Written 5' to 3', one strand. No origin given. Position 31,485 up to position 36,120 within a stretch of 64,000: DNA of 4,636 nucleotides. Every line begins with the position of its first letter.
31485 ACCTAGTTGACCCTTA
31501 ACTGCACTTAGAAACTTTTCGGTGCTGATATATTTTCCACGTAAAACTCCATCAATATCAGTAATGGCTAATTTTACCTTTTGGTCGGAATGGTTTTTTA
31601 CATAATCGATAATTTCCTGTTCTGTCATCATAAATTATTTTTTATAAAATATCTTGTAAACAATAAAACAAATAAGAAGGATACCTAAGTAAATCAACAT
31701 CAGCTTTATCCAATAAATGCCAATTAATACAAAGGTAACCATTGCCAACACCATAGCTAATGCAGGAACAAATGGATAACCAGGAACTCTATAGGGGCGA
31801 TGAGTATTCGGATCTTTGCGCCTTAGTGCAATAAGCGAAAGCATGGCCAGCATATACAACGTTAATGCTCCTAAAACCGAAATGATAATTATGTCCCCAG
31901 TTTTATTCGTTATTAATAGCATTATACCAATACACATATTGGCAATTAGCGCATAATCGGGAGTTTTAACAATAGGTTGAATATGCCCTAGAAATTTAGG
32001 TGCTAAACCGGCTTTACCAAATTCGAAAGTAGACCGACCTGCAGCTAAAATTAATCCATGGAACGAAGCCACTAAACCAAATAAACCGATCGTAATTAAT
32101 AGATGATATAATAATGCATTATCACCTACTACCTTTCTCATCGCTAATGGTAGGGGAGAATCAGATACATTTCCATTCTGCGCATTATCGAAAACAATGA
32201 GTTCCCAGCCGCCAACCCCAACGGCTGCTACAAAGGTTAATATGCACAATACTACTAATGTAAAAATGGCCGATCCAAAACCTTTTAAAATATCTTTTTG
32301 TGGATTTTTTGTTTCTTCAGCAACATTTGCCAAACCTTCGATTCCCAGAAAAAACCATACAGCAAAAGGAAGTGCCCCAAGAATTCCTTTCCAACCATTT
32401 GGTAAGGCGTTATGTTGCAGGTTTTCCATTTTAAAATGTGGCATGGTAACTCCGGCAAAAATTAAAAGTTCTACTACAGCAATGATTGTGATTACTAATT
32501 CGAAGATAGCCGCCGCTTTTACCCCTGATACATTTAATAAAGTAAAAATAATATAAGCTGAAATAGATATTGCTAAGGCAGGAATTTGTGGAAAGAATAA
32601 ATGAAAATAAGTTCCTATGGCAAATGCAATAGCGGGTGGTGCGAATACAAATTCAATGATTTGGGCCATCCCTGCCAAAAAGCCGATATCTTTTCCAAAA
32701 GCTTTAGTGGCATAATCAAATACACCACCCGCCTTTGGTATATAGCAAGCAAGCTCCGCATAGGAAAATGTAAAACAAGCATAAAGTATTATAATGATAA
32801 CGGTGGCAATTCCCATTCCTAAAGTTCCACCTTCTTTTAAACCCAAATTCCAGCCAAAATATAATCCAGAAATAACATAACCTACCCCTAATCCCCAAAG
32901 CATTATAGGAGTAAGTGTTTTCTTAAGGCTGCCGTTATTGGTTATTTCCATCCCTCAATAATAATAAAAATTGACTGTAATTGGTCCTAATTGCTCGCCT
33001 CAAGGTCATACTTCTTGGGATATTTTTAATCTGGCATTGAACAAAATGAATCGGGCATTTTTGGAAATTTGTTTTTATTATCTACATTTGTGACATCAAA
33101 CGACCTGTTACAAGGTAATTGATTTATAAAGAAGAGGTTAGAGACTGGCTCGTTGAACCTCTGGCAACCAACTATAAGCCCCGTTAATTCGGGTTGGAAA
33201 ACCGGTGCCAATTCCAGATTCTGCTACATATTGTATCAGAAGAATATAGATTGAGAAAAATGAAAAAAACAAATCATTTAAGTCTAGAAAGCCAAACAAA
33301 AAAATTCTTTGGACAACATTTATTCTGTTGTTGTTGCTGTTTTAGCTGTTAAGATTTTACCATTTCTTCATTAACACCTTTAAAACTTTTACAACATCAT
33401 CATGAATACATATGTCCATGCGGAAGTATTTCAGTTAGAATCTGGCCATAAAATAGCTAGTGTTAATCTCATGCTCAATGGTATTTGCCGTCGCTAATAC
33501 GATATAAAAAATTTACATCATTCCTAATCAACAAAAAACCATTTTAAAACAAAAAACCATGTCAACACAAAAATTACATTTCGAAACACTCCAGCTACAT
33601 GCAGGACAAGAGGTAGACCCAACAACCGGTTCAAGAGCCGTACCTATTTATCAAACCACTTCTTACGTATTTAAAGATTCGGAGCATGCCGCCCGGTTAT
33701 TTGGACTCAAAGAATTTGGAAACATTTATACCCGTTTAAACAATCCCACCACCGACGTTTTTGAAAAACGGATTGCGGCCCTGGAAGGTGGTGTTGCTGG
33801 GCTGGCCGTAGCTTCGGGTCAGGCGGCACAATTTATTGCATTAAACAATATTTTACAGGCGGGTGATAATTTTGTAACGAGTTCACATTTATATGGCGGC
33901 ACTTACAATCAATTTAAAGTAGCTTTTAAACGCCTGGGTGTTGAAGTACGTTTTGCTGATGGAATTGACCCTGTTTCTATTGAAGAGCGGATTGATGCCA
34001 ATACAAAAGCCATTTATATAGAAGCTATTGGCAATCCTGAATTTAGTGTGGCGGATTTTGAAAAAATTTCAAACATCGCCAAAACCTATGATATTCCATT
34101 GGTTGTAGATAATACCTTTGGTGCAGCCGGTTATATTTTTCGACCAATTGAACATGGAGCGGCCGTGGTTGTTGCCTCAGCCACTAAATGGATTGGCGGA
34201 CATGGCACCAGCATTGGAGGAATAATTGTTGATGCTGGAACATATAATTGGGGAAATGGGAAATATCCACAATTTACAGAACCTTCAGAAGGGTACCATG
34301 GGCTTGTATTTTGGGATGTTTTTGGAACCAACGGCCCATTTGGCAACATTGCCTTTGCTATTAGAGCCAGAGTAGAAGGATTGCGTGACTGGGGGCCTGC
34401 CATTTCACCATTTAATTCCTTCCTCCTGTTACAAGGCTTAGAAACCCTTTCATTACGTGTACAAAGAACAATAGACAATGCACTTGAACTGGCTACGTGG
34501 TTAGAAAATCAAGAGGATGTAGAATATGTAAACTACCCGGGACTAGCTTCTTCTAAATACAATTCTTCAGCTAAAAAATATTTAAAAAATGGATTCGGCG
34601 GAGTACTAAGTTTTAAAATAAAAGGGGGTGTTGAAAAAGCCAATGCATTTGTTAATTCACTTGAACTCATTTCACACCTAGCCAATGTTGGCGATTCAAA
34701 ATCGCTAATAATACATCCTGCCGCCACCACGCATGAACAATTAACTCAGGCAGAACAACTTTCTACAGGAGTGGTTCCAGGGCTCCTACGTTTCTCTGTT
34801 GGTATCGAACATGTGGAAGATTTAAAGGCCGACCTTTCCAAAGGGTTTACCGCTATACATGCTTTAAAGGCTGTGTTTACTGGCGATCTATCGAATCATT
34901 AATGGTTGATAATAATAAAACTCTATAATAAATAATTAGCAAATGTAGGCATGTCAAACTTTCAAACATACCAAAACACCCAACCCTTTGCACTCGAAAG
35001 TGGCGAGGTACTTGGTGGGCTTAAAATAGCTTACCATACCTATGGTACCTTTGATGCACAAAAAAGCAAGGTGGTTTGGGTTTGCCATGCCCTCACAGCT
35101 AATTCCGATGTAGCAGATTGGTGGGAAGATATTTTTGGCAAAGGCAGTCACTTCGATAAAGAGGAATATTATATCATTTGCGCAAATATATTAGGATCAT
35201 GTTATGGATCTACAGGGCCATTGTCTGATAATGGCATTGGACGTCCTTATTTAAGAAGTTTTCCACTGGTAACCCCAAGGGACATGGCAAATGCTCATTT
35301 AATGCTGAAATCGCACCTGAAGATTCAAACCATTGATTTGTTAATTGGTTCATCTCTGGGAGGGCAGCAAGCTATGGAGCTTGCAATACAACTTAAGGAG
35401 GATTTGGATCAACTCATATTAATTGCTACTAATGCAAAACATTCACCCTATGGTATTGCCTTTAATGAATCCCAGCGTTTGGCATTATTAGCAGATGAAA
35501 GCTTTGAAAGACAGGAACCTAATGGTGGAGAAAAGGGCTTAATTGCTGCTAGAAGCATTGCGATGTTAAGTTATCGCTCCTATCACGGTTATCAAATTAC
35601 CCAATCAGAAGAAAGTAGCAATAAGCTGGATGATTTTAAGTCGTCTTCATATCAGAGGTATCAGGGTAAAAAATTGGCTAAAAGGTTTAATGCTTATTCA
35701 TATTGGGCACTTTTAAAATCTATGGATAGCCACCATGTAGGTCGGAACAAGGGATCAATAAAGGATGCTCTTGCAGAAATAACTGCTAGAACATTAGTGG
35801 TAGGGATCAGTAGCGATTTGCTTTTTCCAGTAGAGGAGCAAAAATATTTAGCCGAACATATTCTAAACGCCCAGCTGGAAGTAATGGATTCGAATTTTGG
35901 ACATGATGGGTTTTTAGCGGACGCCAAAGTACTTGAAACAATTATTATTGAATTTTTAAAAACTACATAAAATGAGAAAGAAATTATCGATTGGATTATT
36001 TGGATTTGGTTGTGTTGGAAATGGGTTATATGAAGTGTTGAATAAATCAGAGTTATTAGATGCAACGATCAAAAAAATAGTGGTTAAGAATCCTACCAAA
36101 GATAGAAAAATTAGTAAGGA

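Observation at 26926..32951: Five-gene minus-strand operon resembling a Puu-type gamma-glutamylation pathway with an Fe-ADH in place of the amine oxidase: candidate amino-alcohol (ethanolamine-type) catabolic system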

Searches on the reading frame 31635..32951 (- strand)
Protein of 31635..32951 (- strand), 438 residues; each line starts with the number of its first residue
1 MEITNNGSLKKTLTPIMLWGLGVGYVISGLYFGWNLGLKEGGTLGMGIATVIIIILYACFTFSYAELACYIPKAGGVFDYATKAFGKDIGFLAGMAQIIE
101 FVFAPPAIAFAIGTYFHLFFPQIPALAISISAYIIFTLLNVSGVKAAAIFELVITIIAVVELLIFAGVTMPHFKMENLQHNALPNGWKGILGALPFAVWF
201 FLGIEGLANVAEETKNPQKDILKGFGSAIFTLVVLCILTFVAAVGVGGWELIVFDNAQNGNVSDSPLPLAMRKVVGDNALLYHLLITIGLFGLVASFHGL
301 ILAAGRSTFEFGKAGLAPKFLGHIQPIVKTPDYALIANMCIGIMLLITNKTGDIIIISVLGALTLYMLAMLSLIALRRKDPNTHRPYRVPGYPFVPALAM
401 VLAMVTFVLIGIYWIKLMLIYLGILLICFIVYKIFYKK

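Call 3: search_protein_families(library=pfam, proteins=[window:31635-32951:-])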
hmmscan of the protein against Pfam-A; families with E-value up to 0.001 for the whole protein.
window:31635-32951:- (438 aa): 2 families
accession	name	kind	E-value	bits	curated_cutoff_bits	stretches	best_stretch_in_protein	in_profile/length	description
PF13520.12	AA_permease_2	-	1.5e-38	133.3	27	1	26-408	14-406/427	Amino acid permease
PF00324.27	AA_permease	-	1.5e-33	116.7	24.6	1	28-427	13-448/470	Amino acid permease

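Call 4: search_protein_families(library=ncbifam, proteins=[window:31635-32951:-])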
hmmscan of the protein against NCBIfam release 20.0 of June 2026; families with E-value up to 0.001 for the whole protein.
window:31635-32951:- (438 aa): 24 families
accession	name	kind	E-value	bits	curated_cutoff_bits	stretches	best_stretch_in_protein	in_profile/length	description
TIGR00908.1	2A0305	equivalog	3.2e-125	418.5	381.75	1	8-430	4-423/442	ethanolamine permease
TIGR00909.1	2A0306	subfamily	1.8e-43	149.1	556.8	1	47-423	39-422/429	amino acid transporter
NF053761.1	BrChAATpBcaP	equivalog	5.4e-38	131.2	690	1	5-433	16-452/460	branched-chain amino acid transporter BcaP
TIGR00905.1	2A0302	subfamily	8.7e-19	67.7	409.05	1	48-430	45-430/473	basic amino acid/polyamine antiporter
TIGR00906.1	2A0303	subfamily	6.6e-17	61.1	681.7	1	130-378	170-428/602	cationic amino acid transport permease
NF008245.0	PRK11021.1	equivalog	1.3e-16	60.6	284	1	49-406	44-393/419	L-methionine/branched-chain amino acid transporter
TIGR00911.1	2A0308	subfamily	5.4e-15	54.8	701.8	1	8-432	43-470/505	L-type amino acid transporter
NF008466.1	PRK11357.1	equivalog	8.4e-15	54.6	800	1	39-412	37-415/446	fructoselysine/psicoselysine transporter FrlA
TIGR00913.1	2A0310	subfamily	1.7e-14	53.4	578.7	2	185-437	195-466/480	amino acid permease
NF007594.0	PRK10238.1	equivalog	1.5e-13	50.5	848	1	21-426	24-433/456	aromatic amino acid transporter AroP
TIGR01773.1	GABAperm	equivalog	7.4e-13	48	678.1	1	26-431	28-443/452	GABA permease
NF007929.0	PRK10644.1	equivalog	2e-12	46.6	574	1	51-437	47-429/445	arginine/agmatine antiporter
NF053774.1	TmaoPremMsil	equivalog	1e-11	44.2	690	1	148-431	183-461/520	trimethylamine N-oxide permease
NF007602.0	PRK10249.1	equivalog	1.7e-11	43.8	851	1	21-436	33-456/458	phenylalanine transporter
NF008272.0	PRK11049.1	equivalog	1.9e-10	40.3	732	1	9-410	19-433/470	D-serine/D-alanine/glycine transporter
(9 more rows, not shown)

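Call 46: search_dna_similar(query=window:31635-32951:-, collection=plasmids, mode=protein, max_rows=25)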
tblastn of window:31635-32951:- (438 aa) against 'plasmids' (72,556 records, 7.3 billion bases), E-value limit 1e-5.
Records with a match: 1300; places in all: 1650; records where one place covers at least 80% of the query: 1074.
Best place of each record, by identity: <60% 1300.
By first word of the organism name: Escherichia 328; Bacillus 148; Ralstonia 136; Pantoea 75; Lactiplantibacillus 57; Priestia 32; Ligilactobacillus 30; Klebsiella 29; Salmonella 25; Streptomyces 24; and 126 more.
By predicted mobility (MOB-suite, as given by PLSDB): non-mobilizable 637; conjugative 360; mobilizable 303.
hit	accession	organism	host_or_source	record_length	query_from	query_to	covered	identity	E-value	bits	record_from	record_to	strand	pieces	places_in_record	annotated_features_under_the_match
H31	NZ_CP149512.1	Pararhizobium sp. A13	Aeschynomene indica,cell ...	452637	3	435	99%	43.4%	3e-93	315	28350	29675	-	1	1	eat: ethanolamine permease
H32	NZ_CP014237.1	Moraxella osloensis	Homo sapiens,pure culture,cerebrospinal ...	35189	4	438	99%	43.1%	7e-91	308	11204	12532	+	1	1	eat: ethanolamine permease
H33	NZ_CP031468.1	Paraburkholderia caffeinilytica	mix culture,tea plantation soil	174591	5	433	98%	43.4%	7e-101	337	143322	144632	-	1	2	eat: ethanolamine permease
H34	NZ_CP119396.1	Chimaeribacter arupi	Homo sapiens,blood culture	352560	8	438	98%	42.8%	2e-95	321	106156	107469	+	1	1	eat: ethanolamine permease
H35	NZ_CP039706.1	Clostridium butyricum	Homo sapiens,isolation from The first ...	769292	6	437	99%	42.3%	1e-87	298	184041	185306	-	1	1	eat: ethanolamine permease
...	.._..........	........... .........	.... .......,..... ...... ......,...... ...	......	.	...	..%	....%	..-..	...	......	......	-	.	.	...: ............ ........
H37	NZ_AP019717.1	Clostridium butyricum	-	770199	6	437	99%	42.0%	3e-87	298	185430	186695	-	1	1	eat: ethanolamine permease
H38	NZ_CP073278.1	Clostridium butyricum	Homo sapiens,cell culture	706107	6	437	99%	42.0%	3e-87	297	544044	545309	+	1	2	eat: ethanolamine permease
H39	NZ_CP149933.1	Thioclava sp. GXIMD2076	pure culture,conch meat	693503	4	438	99%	41.7%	9e-95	319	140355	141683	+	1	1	eat: ethanolamine permease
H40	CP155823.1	Thioclava sp. 'Guangxiensis'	Bruguiera gymnorhiza,pure ...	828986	4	438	99%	41.7%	9e-95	319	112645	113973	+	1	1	eat: ethanolamine permease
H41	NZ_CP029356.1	Azospirillum thermophilum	cell culture,hot spring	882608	1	434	99%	41.0%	7e-96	322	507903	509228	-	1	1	eat: ethanolamine permease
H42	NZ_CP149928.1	Thioclava sp. GXIMD4216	pure culture,mangrove soil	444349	4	438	99%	40.8%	8e-94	317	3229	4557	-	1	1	eat: ethanolamine permease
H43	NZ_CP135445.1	Thioclava sp. FTW29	-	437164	4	438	99%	40.8%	1e-93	316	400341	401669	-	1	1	eat: ethanolamine permease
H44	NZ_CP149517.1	Thioclava sp. GXIMD4215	pure culture,mangrove soil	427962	4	438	99%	40.6%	2e-93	315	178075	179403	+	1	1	eat: ethanolamine permease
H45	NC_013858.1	Azospirillum sp. B510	-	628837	1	413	94%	42.7%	1e-95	322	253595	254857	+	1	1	eat: ethanolamine permease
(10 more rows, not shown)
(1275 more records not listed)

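Call 47: get_annotated_region(hit=H33, flank=5000)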
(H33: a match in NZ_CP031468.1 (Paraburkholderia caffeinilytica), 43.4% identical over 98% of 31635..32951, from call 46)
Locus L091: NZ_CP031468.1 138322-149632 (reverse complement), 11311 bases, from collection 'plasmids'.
description: Paraburkholderia caffeinilytica strain CF1 plasmid p1, complete sequence
organism: Paraburkholderia caffeinilytica (NCBI taxid 1761016)
taxonomy: Bacteria; Pseudomonadota; Betaproteobacteria; Burkholderiales; Burkholderiaceae; Paraburkholderia; Paraburkholderia caffeinilytica
host: -; source: mix culture,tea plantation soil; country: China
typing (MOB-suite, as given by PLSDB): non-mobilizable; replicon rep_cluster_186; mating-pair formation MPF_T
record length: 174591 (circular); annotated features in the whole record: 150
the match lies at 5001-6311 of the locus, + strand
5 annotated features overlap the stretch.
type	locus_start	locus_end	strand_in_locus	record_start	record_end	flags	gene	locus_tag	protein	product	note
CDS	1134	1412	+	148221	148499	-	-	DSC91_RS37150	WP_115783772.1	HU family DNA-binding protein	GO:0030261 - chromosome condensation [Evidence IEA]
CDS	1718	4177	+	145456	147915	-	-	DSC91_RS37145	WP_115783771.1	NACHT domain-containing protein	-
CDS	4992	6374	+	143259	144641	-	eat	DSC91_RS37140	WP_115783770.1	ethanolamine permease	GO:0006865 - amino acid transport [Evidence IEA]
CDS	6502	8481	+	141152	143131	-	-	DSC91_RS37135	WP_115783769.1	primary-amine oxidase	-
CDS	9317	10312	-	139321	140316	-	-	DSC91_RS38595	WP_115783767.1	helix-turn-helix domain-containing protein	GO:0006355 - regulation of DNA-templated transcription [Evidence IEA]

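Call 48: get_annotated_region(hit=H32, flank=5000)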
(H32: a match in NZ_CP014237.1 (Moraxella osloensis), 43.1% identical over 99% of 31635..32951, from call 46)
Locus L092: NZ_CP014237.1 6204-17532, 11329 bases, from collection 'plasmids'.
description: Moraxella osloensis strain CCUG 350 plasmid unnamed2, complete sequence
organism: Moraxella osloensis (NCBI taxid 34062)
taxonomy: Bacteria; Pseudomonadota; Gammaproteobacteria; Moraxellales; Moraxellaceae; Moraxella; Moraxella osloensis
host: -; source: Homo sapiens,pure culture,cerebrospinal fluid; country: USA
typing (MOB-suite, as given by PLSDB): non-mobilizable; replicon rep_cluster_1031
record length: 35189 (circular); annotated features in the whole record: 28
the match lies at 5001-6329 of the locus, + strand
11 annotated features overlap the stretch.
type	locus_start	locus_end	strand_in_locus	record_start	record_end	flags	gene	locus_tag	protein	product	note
CDS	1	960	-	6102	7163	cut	-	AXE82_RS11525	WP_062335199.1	lambda-exonuclease family protein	-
CDS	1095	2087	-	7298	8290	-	-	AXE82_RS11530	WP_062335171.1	DUF932 domain-containing protein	-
CDS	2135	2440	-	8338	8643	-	-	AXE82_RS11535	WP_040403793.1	hypothetical protein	-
CDS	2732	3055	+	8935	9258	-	-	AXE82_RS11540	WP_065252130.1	hypothetical protein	-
CDS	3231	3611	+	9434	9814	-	-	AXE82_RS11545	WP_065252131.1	hypothetical protein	-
CDS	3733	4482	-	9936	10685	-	-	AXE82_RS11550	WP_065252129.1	recombinase family protein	GO:0006310 - DNA recombination [Evidence IEA]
CDS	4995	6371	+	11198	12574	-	eat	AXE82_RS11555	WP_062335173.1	ethanolamine permease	GO:0006865 - amino acid transport [Evidence IEA]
CDS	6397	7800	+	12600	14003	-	-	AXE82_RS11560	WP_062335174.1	ethanolamine ammonia-lyase subunit EutB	-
CDS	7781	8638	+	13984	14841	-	eutC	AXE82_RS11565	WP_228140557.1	ethanolamine ammonia-lyase subunit EutC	GO:0006520 - amino acid metabolic process [Evidence IEA]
CDS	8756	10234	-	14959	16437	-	-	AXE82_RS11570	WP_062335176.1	aldehyde dehydrogenase family protein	-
CDS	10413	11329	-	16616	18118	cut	-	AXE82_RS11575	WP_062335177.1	CoA-acylating methylmalonate-semialdehyde dehydrogenase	-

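Call 72: search_protein_families(library=ncbifam, proteins=[L092:4995-6371:+, L091:4992-6374:+], max_evalue=1e-40)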
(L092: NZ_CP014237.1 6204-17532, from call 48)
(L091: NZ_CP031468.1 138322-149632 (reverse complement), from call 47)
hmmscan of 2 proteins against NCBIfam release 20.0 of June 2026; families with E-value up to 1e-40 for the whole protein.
L092:4995-6371:+ (458 aa): 2 families
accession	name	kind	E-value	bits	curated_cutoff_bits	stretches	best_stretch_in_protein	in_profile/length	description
TIGR00908.1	2A0305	equivalog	1.2e-174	581.4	381.75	1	6-445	3-432/442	ethanolamine permease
TIGR00909.1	2A0306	subfamily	6.4e-42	144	556.8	1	8-436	1-426/429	amino acid transporter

L091:4992-6374:+ (460 aa): 2 families
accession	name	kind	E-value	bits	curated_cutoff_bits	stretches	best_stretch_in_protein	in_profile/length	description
TIGR00908.1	2A0305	equivalog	6.6e-187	621.8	381.75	1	6-449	3-437/442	ethanolamine permease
TIGR00909.1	2A0306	subfamily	4.5e-47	160.9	556.8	1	9-439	2-429/429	amino acid transporter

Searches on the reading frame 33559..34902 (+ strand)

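Call 3: search_protein_families(library=pfam, proteins=[window:33559-34902:+])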
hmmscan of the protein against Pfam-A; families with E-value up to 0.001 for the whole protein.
window:33559-34902:+ (447 aa): 6 families
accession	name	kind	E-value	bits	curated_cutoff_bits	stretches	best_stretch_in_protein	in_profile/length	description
PF01053.26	Cys_Met_Meta_PP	-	1.5e-129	432.3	27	1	9-430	1-380/381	Cys/Met metabolism PLP-dependent enzyme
PF01041.23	DegT_DnrJ_EryC1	-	6.3e-09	36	19.8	1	62-185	23-146/360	DegT/DnrJ/EryC1/StrS aminotransferase family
PF00155.27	Aminotran_1_2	-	9e-08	32.1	19.7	1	60-226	39-235/361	Aminotransferase class I and II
PF00266.25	Aminotran_5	-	2.1e-05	24.1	21.5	1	94-219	77-210/371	Aminotransferase class-V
PF06838.17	Met_gamma_lyase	-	9.7e-05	21.5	24.2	1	113-225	122-238/405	Methionine gamma-lyase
PF01212.27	Beta_elim_lyase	-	0.00014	21.8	27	1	62-222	31-208/288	Beta-eliminating lyase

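Call 4: search_protein_families(library=ncbifam, proteins=[window:33559-34902:+])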
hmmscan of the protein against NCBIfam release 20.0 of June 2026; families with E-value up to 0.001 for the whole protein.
window:33559-34902:+ (447 aa): 50 families (the best 25 are shown)
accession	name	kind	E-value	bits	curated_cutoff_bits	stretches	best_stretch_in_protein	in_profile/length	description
TIGR01326.1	OAH_OAS_sulfhy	subfamily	7.4e-198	657.4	495.1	1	7-430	1-417/418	O-acetylhomoserine aminocarboxypropyltransferase/cysteine synthase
NF006096.0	PRK08248.1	equivalog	2.2e-183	609.8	726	1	3-430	4-425/431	homocysteine synthase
NF005872.0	PRK07812.1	equivalog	2.3e-180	599.8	703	1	3-435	12-437/439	bifunctional o-acetylhomoserine/o-acetylserine sulfhydrylase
NF004650.0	PRK05994.1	equivalog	9.1e-175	581.6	667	1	1-431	1-425/427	O-acetylhomoserine aminocarboxypropyltransferase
NF006004.0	PRK08134.1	equivalog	2.1e-148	494.6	636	1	3-433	4-428/433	O-acetylhomoserine aminocarboxypropyltransferase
NF004757.0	PRK06084.1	equivalog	2.3e-140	468.2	790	1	7-432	2-422/425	bifunctional O-acetylhomoserine aminocarboxypropyltransferase/cysteine synthase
NF004125.0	PRK05613.1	equivalog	1.2e-132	442.6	765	1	4-433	10-437/437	O-acetylhomoserine/O-acetylserine sulfhydrylase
NF005215.0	PRK06702.1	equivalog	3.6e-120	401.8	709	1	24-428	22-420/432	bifunctional O-acetylhomoserine aminocarboxypropyltransferase/cysteine synthase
NF006003.0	PRK08133.1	equivalog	1.7e-103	346.4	522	2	3-225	7-227/396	O-succinylhomoserine sulfhydrylase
TIGR01325.1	O_suc_HS_sulf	equivalog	2.7e-99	332.4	510.05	2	10-230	2-220/380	O-succinylhomoserine sulfhydrylase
TIGR01328.1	met_gam_lyase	equivalog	1.6e-97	326.8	549.7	2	6-224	2-219/391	methionine gamma-lyase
NF005695.0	PRK07503.1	equivalog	1.5e-96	323.5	666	2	3-225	5-226/403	methionine gamma-lyase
NF004876.0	PRK06234.1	subfamily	4.3e-96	322.4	666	2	4-226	5-228/400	methionine gamma-lyase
NF005263.0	PRK06767.1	equivalog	2.5e-88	296.7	617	2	4-224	2-221/392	methionine gamma-lyase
NF005871.0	PRK07811.1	equivalog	8.8e-85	284.6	513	2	4-225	9-222/389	cystathionine gamma-synthase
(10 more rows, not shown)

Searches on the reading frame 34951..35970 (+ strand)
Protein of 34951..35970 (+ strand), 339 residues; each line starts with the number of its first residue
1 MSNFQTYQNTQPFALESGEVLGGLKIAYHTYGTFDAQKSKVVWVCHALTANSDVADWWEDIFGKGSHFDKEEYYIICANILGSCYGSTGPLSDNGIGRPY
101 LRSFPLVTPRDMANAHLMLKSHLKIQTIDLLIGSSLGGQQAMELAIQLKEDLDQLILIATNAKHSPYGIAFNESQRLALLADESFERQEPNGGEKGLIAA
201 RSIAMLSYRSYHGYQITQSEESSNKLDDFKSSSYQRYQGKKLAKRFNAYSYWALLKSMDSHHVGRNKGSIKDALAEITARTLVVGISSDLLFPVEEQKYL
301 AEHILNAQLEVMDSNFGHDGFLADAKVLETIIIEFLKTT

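Call 3: search_protein_families(library=pfam, proteins=[window:34951-35970:+])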
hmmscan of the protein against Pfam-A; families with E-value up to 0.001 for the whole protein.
window:34951-35970:+ (339 aa): 1 family
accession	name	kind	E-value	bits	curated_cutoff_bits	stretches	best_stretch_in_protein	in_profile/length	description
PF00561.26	Abhydrolase_1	-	1.6e-15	57.9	25.8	1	41-322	2-242/245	alpha/beta hydrolase fold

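Call 4: search_protein_families(library=ncbifam, proteins=[window:34951-35970:+])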
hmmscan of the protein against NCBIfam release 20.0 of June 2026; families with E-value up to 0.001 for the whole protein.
window:34951-35970:+ (339 aa): 22 families
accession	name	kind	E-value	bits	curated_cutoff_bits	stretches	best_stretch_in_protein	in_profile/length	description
TIGR01392.2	MetX_acetyl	equivalog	1.4e-96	323.7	500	1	10-337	2-351/351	homoserine O-acetyltransferase MetX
NF001209.0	PRK00175.1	equivalog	3e-88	296.2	331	1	5-338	15-374/381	homoserine O-acetyltransferase MetX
NF047917.1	MetX_acetyl_MTB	exception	1e-77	261.7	475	1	10-337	12-360/361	homoserine O-acetyltransferase MetX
NF047916.1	MetX_succinyl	exception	1.7e-61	208.3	560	1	5-337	8-367/370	homoserine O-succinyltransferase MetX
NF047915.1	homoser_Ac_Staph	exception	6.4e-47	160.4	500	1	12-337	12-314/320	homoserine O-acetyltransferase MetX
NF005757.0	PRK07581.1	subfamily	6.8e-39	133.7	332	1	9-324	11-321/339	hypothetical protein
NF006449.0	PRK08775.1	equivalog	3.5e-32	111.7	296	1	24-339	47-340/344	homoserine O-succinyltransferase MetX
NF005262.1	PRK06765.1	equivalog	8.9e-31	107.2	450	1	9-336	8-365/366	E22 family MetX-like putative esterase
NF005071.0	PRK06489.1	equivalog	1.9e-12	46.9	305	1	11-162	38-190/362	hypothetical protein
TIGR03611.1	RutD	equivalog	1.8e-10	40.6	238.5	1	270-338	190-257/258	pyrimidine utilization protein D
NF051488.1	bifunc_PcaDC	exception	1e-08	34.7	390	0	270-336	185-250/375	bifunctional 3-oxoadipate enol-lactonase/4-carboxymuconolactone decarboxylase PcaDC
TIGR02427.1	protocat_pcaD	equivalog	3.8e-07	29.8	255.85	0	111-163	64-115/251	3-oxoadipate enol-lactonase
NF050089.1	i_nPHAscl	equivalog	1.7e-06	27.4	300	1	119-336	77-288/288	intracellular short-chain-length polyhydroxyalkanoate depolymerase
TIGR03343.1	biphenyl_bphD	equivalog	8.7e-06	25.1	462.15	0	269-337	214-281/282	2-hydroxy-6-oxo-6-phenylhexa-2,4-dienoate hydrolase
NF052610.1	macro_16_ester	equivalog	1e-05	25.1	420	0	252-325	197-269/281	alpha/beta fold macrolide esterase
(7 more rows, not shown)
